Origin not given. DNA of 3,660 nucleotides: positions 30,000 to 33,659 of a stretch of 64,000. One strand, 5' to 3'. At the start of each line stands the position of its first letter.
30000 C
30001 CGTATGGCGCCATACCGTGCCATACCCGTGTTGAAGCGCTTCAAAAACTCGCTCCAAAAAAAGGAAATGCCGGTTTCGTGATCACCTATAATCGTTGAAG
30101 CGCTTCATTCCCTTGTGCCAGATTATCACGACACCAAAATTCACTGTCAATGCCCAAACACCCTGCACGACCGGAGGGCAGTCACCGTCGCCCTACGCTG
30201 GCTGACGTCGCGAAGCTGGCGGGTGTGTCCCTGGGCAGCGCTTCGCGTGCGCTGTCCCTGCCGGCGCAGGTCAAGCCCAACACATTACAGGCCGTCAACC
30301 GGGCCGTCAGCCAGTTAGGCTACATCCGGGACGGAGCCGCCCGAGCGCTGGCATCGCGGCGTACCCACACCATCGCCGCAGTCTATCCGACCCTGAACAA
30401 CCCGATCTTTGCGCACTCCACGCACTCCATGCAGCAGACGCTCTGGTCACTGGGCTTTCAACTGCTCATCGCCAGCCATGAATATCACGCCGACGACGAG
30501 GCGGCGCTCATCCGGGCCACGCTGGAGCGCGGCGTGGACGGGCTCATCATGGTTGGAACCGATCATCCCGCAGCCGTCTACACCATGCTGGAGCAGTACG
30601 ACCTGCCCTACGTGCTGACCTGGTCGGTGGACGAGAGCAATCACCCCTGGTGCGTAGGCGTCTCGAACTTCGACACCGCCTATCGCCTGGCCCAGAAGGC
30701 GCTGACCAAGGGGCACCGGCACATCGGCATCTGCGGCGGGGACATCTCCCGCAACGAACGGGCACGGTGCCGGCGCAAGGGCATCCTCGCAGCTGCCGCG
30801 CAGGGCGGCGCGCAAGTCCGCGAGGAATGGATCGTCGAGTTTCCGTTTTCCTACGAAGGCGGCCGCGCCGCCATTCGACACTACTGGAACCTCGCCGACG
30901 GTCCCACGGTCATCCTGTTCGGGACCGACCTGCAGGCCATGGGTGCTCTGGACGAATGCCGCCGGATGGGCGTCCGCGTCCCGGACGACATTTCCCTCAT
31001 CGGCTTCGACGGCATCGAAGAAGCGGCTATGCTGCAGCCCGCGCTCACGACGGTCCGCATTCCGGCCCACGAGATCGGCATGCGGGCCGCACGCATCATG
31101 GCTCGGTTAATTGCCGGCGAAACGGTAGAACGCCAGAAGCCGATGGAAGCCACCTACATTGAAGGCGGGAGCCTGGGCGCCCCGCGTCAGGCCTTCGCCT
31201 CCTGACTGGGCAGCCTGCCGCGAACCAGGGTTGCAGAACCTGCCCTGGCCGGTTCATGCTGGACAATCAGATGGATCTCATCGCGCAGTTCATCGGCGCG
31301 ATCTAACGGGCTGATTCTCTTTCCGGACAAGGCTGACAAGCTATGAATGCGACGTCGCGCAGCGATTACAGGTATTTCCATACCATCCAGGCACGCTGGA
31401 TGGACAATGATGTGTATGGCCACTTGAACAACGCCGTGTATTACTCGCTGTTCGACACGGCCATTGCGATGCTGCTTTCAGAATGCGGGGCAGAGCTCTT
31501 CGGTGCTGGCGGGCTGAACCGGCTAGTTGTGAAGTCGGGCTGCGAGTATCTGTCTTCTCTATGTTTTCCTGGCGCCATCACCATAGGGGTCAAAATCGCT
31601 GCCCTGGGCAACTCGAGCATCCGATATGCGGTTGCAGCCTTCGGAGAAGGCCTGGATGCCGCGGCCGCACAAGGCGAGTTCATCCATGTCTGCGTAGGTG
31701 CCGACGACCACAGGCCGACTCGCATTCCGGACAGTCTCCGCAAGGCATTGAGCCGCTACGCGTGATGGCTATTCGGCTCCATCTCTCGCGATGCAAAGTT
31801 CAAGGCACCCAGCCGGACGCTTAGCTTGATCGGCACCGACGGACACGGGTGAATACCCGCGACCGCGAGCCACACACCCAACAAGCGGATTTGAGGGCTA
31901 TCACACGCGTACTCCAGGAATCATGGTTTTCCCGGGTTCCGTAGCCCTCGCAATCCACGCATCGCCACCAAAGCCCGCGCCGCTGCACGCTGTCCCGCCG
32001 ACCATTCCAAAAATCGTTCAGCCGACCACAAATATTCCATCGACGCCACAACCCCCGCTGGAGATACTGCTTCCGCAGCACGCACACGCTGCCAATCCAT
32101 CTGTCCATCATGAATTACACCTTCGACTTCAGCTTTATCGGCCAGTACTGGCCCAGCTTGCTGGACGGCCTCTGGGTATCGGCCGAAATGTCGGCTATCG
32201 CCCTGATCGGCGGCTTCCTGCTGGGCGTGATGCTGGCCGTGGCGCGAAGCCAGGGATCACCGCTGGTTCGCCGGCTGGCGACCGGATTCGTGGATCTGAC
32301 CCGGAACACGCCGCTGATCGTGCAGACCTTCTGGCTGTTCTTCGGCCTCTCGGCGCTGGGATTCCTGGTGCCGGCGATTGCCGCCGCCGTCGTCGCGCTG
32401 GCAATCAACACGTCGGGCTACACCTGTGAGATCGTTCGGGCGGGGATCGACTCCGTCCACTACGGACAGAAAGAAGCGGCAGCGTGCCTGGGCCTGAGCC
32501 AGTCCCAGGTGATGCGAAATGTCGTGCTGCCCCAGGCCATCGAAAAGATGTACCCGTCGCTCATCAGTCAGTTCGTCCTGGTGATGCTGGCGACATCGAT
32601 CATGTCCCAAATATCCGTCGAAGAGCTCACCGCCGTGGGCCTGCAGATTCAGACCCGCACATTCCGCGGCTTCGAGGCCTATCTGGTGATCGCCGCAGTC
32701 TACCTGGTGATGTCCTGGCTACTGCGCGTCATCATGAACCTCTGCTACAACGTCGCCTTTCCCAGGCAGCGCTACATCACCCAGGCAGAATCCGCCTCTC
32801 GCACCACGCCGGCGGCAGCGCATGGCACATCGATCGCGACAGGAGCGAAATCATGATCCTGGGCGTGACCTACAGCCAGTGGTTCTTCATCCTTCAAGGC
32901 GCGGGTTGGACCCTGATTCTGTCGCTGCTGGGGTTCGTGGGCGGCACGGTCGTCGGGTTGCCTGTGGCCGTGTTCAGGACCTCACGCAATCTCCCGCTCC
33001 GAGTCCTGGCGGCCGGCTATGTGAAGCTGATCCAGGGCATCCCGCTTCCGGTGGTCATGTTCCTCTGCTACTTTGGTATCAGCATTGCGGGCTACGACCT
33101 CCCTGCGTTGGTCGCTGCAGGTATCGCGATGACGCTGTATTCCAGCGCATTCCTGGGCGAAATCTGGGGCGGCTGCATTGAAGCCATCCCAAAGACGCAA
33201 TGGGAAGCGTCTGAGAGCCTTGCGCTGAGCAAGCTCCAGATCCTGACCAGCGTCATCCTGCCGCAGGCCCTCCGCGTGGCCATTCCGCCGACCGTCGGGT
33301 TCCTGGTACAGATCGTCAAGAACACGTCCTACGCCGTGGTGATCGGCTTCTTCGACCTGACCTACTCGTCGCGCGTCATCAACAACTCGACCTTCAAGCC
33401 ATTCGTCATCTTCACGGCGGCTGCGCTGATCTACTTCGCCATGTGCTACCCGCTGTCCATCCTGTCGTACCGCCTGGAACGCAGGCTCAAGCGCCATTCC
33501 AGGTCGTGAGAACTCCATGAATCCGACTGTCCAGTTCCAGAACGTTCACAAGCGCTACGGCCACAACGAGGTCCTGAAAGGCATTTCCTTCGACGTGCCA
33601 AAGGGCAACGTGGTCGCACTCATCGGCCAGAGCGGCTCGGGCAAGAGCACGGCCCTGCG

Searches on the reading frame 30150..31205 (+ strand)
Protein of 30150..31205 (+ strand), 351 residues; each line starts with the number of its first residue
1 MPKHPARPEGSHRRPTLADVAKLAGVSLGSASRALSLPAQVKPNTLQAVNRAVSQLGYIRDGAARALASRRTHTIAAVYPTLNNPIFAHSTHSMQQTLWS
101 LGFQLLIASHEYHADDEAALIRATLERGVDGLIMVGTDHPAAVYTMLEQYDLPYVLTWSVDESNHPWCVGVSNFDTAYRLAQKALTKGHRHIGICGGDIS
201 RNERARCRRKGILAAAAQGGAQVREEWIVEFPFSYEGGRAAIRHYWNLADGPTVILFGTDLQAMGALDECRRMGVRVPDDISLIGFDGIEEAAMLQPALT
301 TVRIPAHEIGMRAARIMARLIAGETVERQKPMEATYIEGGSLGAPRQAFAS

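Call 7: search_protein_families(library=pfam, proteins=[window:30150-31205:+])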
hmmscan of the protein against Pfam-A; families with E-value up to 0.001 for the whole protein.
window:30150-31205:+ (351 aa): 4 families
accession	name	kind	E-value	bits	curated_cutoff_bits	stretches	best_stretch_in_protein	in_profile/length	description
PF13377.12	Peripla_BP_3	-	1.9e-29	103.3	26.5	1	185-341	5-166/167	Periplasmic binding protein-like domain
PF00532.27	Peripla_BP_1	-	1.2e-25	91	22.2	1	72-327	1-268/281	Periplasmic binding proteins and sugar binding domain of LacI family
PF00356.27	LacI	-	3e-10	40.1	27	1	16-60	1-45/46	Bacterial regulatory proteins, lacI family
PF13407.12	Peripla_BP_4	-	1.2e-06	28.7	35.1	1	75-324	1-257/258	Periplasmic binding protein domain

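Call 11: find_related_loci(query=window:30150-31205:+, collection=genome_contigs, flank=10000)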
Query window:30150-31205:+ (351 aa) in genome_contigs; peptide patterns used: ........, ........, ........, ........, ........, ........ (x = any residue, [..] = any of these).
64 stretches matched a pattern; 10 encode a relative of the query (tblastn E <= 1e-3); 10 distinct loci.
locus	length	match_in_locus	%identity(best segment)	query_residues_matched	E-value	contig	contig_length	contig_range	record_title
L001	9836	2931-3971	90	1-347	0e+0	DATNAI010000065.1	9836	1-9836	MAG TPA_asm: Castellaniella sp. isolate SMAG_U11157 k141_3053646, whole genome shotgun sequence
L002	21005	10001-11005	71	9-343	5e-161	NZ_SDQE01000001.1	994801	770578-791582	Allopusillimonas ginsengisoli strain KCTC 22046 NODE_1_length_994801_cov_47.503651, whole genome shotgun sequence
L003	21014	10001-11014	67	4-343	2e-151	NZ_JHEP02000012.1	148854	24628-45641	Bordetella pseudohinzii strain 8-296-03 SAMN02263900_NODE_12.ctg_1148854, whole genome shotgun sequence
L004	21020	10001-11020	67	1-342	2e-151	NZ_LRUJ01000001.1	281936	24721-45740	Bordetella hinzii LMG 13501 contig00001, whole genome shotgun sequence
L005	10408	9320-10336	66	11-349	1e-150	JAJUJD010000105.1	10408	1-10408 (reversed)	MAG: Alcaligenaceae bacterium isolate bin108 k141_273843_length_10408_cov_37.6014, whole genome shotgun sequence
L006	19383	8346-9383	64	1-343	1e-146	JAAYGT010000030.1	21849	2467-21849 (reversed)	MAG: Alcaligenaceae bacterium isolate AS09scLD_262 36575_AS09, whole genome shotgun sequence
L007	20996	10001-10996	64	12-343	7e-140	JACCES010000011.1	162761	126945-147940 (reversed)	Alcaligenaceae bacterium strain CAII-56 NODE_11_length_162761_cov_59.691547, whole genome shotgun sequence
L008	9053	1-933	64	37-346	1e-133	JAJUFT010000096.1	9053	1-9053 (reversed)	MAG: Alcaligenaceae bacterium isolate bin18 k141_934049_length_9053_cov_112.0000, whole genome shotgun sequence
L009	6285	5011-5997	57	14-342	5e-124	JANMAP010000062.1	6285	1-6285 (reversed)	MAG: Burkholderiales bacterium isolate OTE_1_metabat_7 OTE_1_k141_2431639, whole genome shotgun sequence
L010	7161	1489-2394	28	14-317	6e-35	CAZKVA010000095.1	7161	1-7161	MAG TPA_asm: uncultured Actinomycetota bacterium isolate binchicken_co181_143 genome assembly, contig: NODE_22670_length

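Call 15: search_protein_families(library=ncbifam, proteins=[window:30150-31205:+], max_evalue=1e-10)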
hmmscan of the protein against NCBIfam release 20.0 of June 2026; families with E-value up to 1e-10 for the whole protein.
window:30150-31205:+ (351 aa): 17 families
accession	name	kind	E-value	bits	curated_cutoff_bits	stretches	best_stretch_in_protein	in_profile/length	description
NF052440.1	TransRegGNTRPSEAE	equivalog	3.7e-70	236.6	400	1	13-329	4-319/333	HTH-type transcriptional regulator GntR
NF008269.0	PRK11041.1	equivalog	6.6e-51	173.3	436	1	15-328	10-322/342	DNA-binding transcriptional regulator CytR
NF007979.0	PRK10703.1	equivalog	8.4e-50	169.8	501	1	16-329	3-317/341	HTH-type transcriptional repressor PurR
TIGR01481.1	ccpA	equivalog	4.8e-46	157.7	442.35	1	16-330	4-316/330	catabolite control protein A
NF047341.1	lactose_RbsR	equivalog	6.1e-45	154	382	1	15-330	3-315/331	ribose utilization transcriptional repressor RbsR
NF047913.1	TransRegIdnR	equivalog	2.8e-38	132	500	1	13-327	4-315/331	DNA-binding transcriptional regulator IdnR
NF011563.0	PRK14987.1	equivalog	9.6e-38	130.2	433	1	12-329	3-317/331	gluconate operon transcriptional repressor GntR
NF007743.0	PRK10423.1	equivalog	9.5e-37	126.8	531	1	16-329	3-316/330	ribose operon transcriptional repressor RbsR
NF051853.1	TransRegUriRCory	equivalog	8e-35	120.5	550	1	15-335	1-316/327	transcriptional regulator UriR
NF007449.0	PRK10014.1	subfamily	1.4e-31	109.9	310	1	13-335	5-337/342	Mal regulon transcriptional regulator MalI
NF007706.0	PRK10401.1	equivalog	2.9e-31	109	555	1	16-324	3-310/346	HTH-type transcriptional regulator GalS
NF007075.0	PRK09526.1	subfamily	3.1e-30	105.3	340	1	13-345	4-334/358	LacI family DNA-binding transcriptional regulator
NF008002.0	PRK10727.1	equivalog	6.9e-29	101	557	1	16-325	3-311/341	HTH-type transcriptional regulator GalR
TIGR02417.1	fruct_sucro_rep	subfamily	1.5e-26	93.5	389.55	1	16-325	1-311/327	D-fructose-responsive transcription factor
NF008452.0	PRK11303.1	equivalog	2.9e-22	79.3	385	1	16-286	2-273/332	catabolite repressor/activator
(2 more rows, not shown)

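Call 59: search_protein_families(library=pfam, proteins=[L002:8406-9899:-, L002:6405-7994:-, L002:5424-6389:-, L002:4522-5427:-, L002:13076-14065:-, L007:8328-9860:-, L007:6967-7944:-, L007:5527-6057:-, L007:11139-12065:-, L007:12040-13248:-], max_evalue=1e-8)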
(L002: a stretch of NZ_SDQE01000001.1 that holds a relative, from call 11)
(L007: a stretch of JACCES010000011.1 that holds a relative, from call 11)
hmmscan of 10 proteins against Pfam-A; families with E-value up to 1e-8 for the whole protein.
L002:8406-9899:- (497 aa): 1 family
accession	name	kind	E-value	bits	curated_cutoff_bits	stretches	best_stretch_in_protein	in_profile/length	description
PF00171.27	Aldedh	-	1.2e-171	571.8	23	1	33-491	1-460/461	Aldehyde dehydrogenase family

L002:6405-7994:- (529 aa): 1 family
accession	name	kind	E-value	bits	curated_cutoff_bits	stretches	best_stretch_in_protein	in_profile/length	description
PF00496.27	SBP_bac_5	-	3.2e-85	286.9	32.4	1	78-431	2-353/368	Bacterial extracellular solute-binding proteins, family 5 Middle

L002:5424-6389:- (321 aa): 2 families
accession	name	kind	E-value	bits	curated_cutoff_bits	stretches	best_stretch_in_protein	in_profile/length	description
PF00528.27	BPD_transp_1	-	4e-42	144.5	26.4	1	115-320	1-183/184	Binding-protein-dependent transport system inner membrane component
PF19300.4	BPD_transp_1_N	-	3e-12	47.2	23.8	1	1-103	1-113/114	Binding-prot-dependent transport system membrane comp, N-term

L002:4522-5427:- (301 aa): 2 families
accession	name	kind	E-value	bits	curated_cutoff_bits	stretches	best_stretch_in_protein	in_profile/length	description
PF00528.27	BPD_transp_1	-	4.7e-31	108.4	26.4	1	116-298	1-183/184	Binding-protein-dependent transport system inner membrane component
PF12911.12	OppC_N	-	3.7e-11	43.2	23.9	1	24-63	2-41/53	N-terminal TM domain of oligopeptide transport permease C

L002:13076-14065:- (329 aa): 1 family
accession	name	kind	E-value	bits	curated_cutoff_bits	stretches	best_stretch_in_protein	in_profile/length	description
PF03401.19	TctC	-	1.6e-68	231.7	27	1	51-321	1-269/274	Tripartite tricarboxylate transporter family receptor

L007:8328-9860:- (510 aa): 1 family
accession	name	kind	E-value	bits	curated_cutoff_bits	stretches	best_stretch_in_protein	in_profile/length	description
PF00171.27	Aldedh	-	9.7e-169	562.2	23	1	47-505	1-460/461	Aldehyde dehydrogenase family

L007:6967-7944:- (325 aa): 1 family
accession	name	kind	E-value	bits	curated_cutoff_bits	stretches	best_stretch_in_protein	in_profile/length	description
PF03401.19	TctC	-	9.8e-71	238.9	27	1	46-320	2-272/274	Tripartite tricarboxylate transporter family receptor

L007:5527-6057:- (176 aa): 1 family
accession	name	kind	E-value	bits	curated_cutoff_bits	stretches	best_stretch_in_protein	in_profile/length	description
PF04138.20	GtrA_DPMS_TM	-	6.1e-17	62.3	26.1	1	57-174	2-117/117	GtrA/DPMS, transmembrane domain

L007:11139-12065:- (308 aa): 4 families
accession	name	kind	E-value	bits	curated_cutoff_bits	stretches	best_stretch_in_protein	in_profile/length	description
PF12146.15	Hydrolase_4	-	7.2e-21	75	27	1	92-202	6-117/239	Serine aminopeptidase, S33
PF00561.26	Abhydrolase_1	-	9.9e-14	52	25.8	0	91-198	1-109/245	alpha/beta hydrolase fold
PF12697.13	Abhydrolase_6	-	6.2e-13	50.3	26.3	1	93-224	1-123/217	Alpha/beta hydrolase family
PF00326.27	Peptidase_S9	-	9.8e-09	35.4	22.6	0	108-287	5-197/213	Prolyl oligopeptidase family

L007:12040-13248:- (402 aa): 1 family
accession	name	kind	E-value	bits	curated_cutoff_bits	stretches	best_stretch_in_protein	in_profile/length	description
PF00724.26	Oxidored_FMN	-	3e-68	231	27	1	39-375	2-338/342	NADH:flavin oxidoreductase / NADH oxidase family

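Call 66: search_protein_families(library=pfam, proteins=[L003:4558-5097:-, L003:2677-3783:-, L003:1625-2680:-, L003:167-1267:-, L009:4218-4811:+, L009:3454-3951:-, L009:258-1982:-], max_evalue=0.000001)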
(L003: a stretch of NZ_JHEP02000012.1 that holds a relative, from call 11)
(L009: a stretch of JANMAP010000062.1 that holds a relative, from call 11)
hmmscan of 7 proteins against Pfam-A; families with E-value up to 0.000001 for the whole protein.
L003:4558-5097:- (179 aa): 1 family
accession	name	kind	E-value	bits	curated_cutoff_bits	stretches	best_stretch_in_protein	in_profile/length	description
PF12973.13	Cupin_7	-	4.5e-17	62.2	27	1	39-133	9-99/105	ChrR Cupin-like domain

L003:2677-3783:- (368 aa): 2 families
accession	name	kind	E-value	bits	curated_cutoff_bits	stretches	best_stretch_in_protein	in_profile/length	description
PF00465.25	Fe-ADH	-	3.3e-19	69.5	31.3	1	8-146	1-168/168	Iron-containing alcohol dehydrogenase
PF13685.12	Fe-ADH_2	-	1.1e-14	55.2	28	1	14-153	3-149/149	Iron-containing alcohol dehydrogenase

L003:1625-2680:- (351 aa): 3 families
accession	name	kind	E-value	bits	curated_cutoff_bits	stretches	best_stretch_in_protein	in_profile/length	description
PF00107.32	ADH_zinc_N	-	2.4e-25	89.4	31.8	1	187-314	1-128/129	Zinc-binding dehydrogenase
PF08240.17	ADH_N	-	1.4e-24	86.7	23.5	1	26-143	3-100/104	Alcohol dehydrogenase GroES-like domain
PF13602.12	ADH_zinc_N_2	-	3.3e-09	38.2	27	1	221-348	2-133/134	Zinc-binding dehydrogenase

L003:167-1267:- (366 aa): 2 families
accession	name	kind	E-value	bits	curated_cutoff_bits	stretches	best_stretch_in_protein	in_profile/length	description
PF01571.26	GCV_T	-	4.6e-86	288.6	25.6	1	11-259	2-255/255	Aminomethyltransferase folate-binding domain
PF08669.17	GCV_T_C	-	2e-16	60.1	25.9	1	282-357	1-79/80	Glycine cleavage T-protein C-terminal barrel domain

L009:4218-4811:+ (197 aa): 1 family
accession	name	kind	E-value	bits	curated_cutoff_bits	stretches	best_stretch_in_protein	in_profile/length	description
PF12973.13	Cupin_7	-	2e-16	60.1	27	1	57-155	9-103/105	ChrR Cupin-like domain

L009:3454-3951:- (165 aa): 1 family
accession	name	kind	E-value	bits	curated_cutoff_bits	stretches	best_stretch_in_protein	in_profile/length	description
PF03401.19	TctC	-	1.5e-31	110.4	27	1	22-158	32-166/274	Tripartite tricarboxylate transporter family receptor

L009:258-1982:- (574 aa): 3 families
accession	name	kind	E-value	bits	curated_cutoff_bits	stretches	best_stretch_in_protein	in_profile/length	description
PF00015.26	MCPsignal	-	1.7e-54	184.7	34.6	1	325-481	2-172/172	Methyl-accepting chemotaxis protein (MCP) signalling domain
PF12729.13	4HB_MCP_1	-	1.2e-23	84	27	1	6-184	1-179/181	Four helix bundle sensory module for signal transduction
PF00672.30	HAMP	-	3.8e-09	37.2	25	1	210-256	1-47/53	HAMP domain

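Call 80: search_protein_families(library=ncbifam, proteins=[L002:8406-9899:-, L007:8328-9860:-, L003:4558-5097:-, L003:2677-3783:-, L003:1625-2680:-, L005:3367-4437:-], max_evalue=1e-30)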
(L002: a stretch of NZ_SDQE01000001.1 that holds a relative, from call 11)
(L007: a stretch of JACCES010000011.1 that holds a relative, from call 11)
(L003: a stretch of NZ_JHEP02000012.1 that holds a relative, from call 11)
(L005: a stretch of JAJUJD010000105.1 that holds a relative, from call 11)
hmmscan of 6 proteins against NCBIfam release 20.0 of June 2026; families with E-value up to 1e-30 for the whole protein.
L002:8406-9899:- (497 aa): 38 families (the best 25 are shown)
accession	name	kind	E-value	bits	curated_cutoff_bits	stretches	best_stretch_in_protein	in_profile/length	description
NF008415.0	PRK11241.1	equivalog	3.5e-256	850.5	828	1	15-495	1-481/482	NADP-dependent succinate-semialdehyde dehydrogenase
TIGR01780.1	SSADH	subfamily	1.2e-224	746.2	646.35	1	44-490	1-448/448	succinate-semialdehyde dehydrogenase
TIGR01804.1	BADH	equivalog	9.6e-132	439.8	668.6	1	28-490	1-467/467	betaine-aldehyde dehydrogenase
NF010000.0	PRK13473.1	subfamily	8.4e-129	430.3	615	1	25-492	3-470/475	aminobutyraldehyde dehydrogenase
NF009725.0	PRK13252.1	equivalog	2e-127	425.6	593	1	24-491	6-476/488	betaine-aldehyde dehydrogenase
TIGR02299.1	HpaE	equivalog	5.4e-124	414.4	638.35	1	27-494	3-476/488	5-carboxymethyl-2-hydroxymuconate semialdehyde dehydrogenase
NF007497.0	PRK10090.1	equivalog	1.1e-122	410.3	500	1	25-490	7-473/480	aldehyde dehydrogenase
NF040648.1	lactal_redase_Meth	equivalog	1.1e-121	407.2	650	1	28-492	2-460/463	lactaldehyde dehydrogenase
NF006916.0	PRK09407.1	equivalog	1.1e-119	400.4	521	1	36-487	30-485/526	succinic semialdehyde dehydrogenase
NF042993.1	AlphKGSA_gudD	equivalog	1.9e-117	392.9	770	1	26-479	5-465/481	alpha-ketoglutaric semialdehyde dehydrogenase GucD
NF045735.1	PaDhStyDPseudo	equivalog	9.4e-116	387.3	850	1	24-494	2-481/483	phenylacetaldehyde dehydrogenase StyD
NF040792.1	glyc_ald_dh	equivalog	8.6e-110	367.9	760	1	26-492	2-471/488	D-glyceraldehyde dehydrogenase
TIGR03216.1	OH_muco_semi_DH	equivalog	4.2e-107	358.7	693.25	1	27-494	3-479/481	2-hydroxymuconic semialdehyde dehydrogenase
NF052305.1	DioxValDhHalo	equivalog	5.4e-107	358.7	750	1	25-490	5-477/483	2,5-dioxovalerate dehydrogenase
NF006915.0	PRK09406.1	equivalog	7.8e-105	351.4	730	1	42-490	3-452/457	NADP-dependent succinic semialdehyde dehydrogenase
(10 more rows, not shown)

L007:8328-9860:- (510 aa): 37 families (the best 25 are shown)
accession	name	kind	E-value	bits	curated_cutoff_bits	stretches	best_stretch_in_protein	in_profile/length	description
NF008415.0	PRK11241.1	equivalog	4.2e-252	837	828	1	31-510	3-482/482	NADP-dependent succinate-semialdehyde dehydrogenase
TIGR01780.1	SSADH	subfamily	2.3e-220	732.1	646.35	1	58-504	1-448/448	succinate-semialdehyde dehydrogenase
TIGR01804.1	BADH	equivalog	4.1e-129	431.1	668.6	1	42-504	1-467/467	betaine-aldehyde dehydrogenase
NF010000.0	PRK13473.1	subfamily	1.7e-126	422.7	615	1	39-506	3-470/475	aminobutyraldehyde dehydrogenase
NF009725.0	PRK13252.1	equivalog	2.4e-126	422.1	593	1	38-507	6-478/488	betaine-aldehyde dehydrogenase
NF006916.0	PRK09407.1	equivalog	9.8e-122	407.2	521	1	49-502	29-486/526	succinic semialdehyde dehydrogenase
TIGR02299.1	HpaE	equivalog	2.9e-121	405.4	638.35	1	41-508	3-476/488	5-carboxymethyl-2-hydroxymuconate semialdehyde dehydrogenase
NF007497.0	PRK10090.1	equivalog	2.2e-119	399.4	500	1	38-504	6-473/480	aldehyde dehydrogenase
NF040648.1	lactal_redase_Meth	equivalog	5.8e-117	391.5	650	1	42-506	2-460/463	lactaldehyde dehydrogenase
NF045735.1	PaDhStyDPseudo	equivalog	1.8e-112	376.5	850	1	37-508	1-481/483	phenylacetaldehyde dehydrogenase StyD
NF042993.1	AlphKGSA_gudD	equivalog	4.6e-109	365.3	770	1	40-491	5-463/481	alpha-ketoglutaric semialdehyde dehydrogenase GucD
NF040792.1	glyc_ald_dh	equivalog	2.2e-107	360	760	1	40-506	2-471/488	D-glyceraldehyde dehydrogenase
NF006915.0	PRK09406.1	equivalog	2.8e-104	349.6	730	1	55-505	2-453/457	NADP-dependent succinic semialdehyde dehydrogenase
NF045736.1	PaDhStyDRhodo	equivalog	5.3e-103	345.1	800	1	39-497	3-466/479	phenylacetaldehyde dehydrogenase StyD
NF052305.1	DioxValDhHalo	equivalog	2.2e-102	343.5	750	1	39-504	5-477/483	2,5-dioxovalerate dehydrogenase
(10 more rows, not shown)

L003:4558-5097:- (179 aa): 0 families

L003:2677-3783:- (368 aa): 4 families
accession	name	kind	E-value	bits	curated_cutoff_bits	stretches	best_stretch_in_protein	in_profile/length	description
NF006941.0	PRK09423.1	subfamily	3.4e-97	325.5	336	1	5-354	5-362/367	glycerol dehydrogenase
NF047954.1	PrpdilGlycDhGldA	equivalog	4.1e-71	240.1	700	1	8-342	8-350/365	bifunctional L-1,2-propanediol dehydrogenase/glycerol dehydrogenase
NF053832.1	GlycoaldRedHalo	equivalog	3.7e-66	223.7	550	1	7-351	7-359/363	glycolaldehyde reductase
NF007880.0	PRK10586.1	equivalog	9.3e-34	116.9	429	1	8-347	12-357/362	oxidoreductase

L003:1625-2680:- (351 aa): 6 families
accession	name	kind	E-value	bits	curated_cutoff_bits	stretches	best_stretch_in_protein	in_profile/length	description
NF006940.0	PRK09422.1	equivalog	6.2e-43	147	344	1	26-349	25-333/338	alcohol dehydrogenase AdhP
NF003808.0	PRK05396.1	equivalog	1e-36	126.5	380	1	1-325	1-313/341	L-threonine 3-dehydrogenase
TIGR00692.1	tdh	equivalog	1.8e-35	122.6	458.35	1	8-326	8-314/340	L-threonine 3-dehydrogenase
NF041097.1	keto_inos_dh_IolM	equivalog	1.6e-33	115.9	450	1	16-325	43-362/389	scyllo-inosose 3-dehydrogenase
NF047908.1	AldhRedAhr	equivalog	5.8e-33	114.2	470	1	10-349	13-333/335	NADPH-dependent aldehyde reductase Ahr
NF010344.0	PRK13771.1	subfamily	8.2e-33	113.8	349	1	1-350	1-332/334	putative alcohol dehydrogenase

L005:3367-4437:- (356 aa): 6 families
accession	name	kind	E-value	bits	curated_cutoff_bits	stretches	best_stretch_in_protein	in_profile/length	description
NF006940.0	PRK09422.1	equivalog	2e-47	161.8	344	1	29-354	23-333/338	alcohol dehydrogenase AdhP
NF003808.0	PRK05396.1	equivalog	1.9e-41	142.1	380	1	21-344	16-329/341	L-threonine 3-dehydrogenase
NF010344.0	PRK13771.1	subfamily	1.5e-39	136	349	1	6-355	1-332/334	putative alcohol dehydrogenase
TIGR00692.1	tdh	equivalog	9.2e-39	133.4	458.35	1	13-347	8-332/340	L-threonine 3-dehydrogenase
NF047908.1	AldhRedAhr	equivalog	6.4e-38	130.5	470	1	7-354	5-333/335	NADPH-dependent aldehyde reductase Ahr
NF041097.1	keto_inos_dh_IolM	equivalog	7.9e-38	130.1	450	1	23-341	45-375/389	scyllo-inosose 3-dehydrogenase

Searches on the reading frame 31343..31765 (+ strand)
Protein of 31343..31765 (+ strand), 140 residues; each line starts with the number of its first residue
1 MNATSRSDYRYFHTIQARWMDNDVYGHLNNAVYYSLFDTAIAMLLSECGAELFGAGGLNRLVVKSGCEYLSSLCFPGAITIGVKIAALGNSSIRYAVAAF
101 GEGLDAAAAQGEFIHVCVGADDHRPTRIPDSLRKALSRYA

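Call 66: search_protein_families(library=pfam, proteins=[window:31343-31765:+], max_evalue=0.000001)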
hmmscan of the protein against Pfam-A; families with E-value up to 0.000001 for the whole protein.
window:31343-31765:+ (140 aa): 2 families
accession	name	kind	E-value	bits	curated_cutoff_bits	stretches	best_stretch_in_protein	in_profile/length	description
PF13279.12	4HBT_2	-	2.6e-13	50.9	25.5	1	18-136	2-122/122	Thioesterase-like superfamily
PF03061.28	4HBT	-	4.7e-10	40.1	20.6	1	25-102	1-73/79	Thioesterase superfamily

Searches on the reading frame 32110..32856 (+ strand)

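Call 66: search_protein_families(library=pfam, proteins=[window:32110-32856:+], max_evalue=0.000001)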
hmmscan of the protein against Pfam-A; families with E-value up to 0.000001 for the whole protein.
window:32110-32856:+ (248 aa): 1 family
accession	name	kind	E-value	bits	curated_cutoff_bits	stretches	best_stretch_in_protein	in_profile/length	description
PF00528.27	BPD_transp_1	-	2.7e-21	76.6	26.4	1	35-221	1-183/184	Binding-protein-dependent transport system inner membrane component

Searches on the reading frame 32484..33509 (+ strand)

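Call 66: search_protein_families(library=pfam, proteins=[window:32484-33509:+], max_evalue=0.000001)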
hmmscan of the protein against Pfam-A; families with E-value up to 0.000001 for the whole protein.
window:32484-33509:+ (341 aa): 1 family
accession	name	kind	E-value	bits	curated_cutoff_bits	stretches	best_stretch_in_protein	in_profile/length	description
PF00528.27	BPD_transp_1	-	1.1e-16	61.6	26.4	1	154-337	1-184/184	Binding-protein-dependent transport system inner membrane component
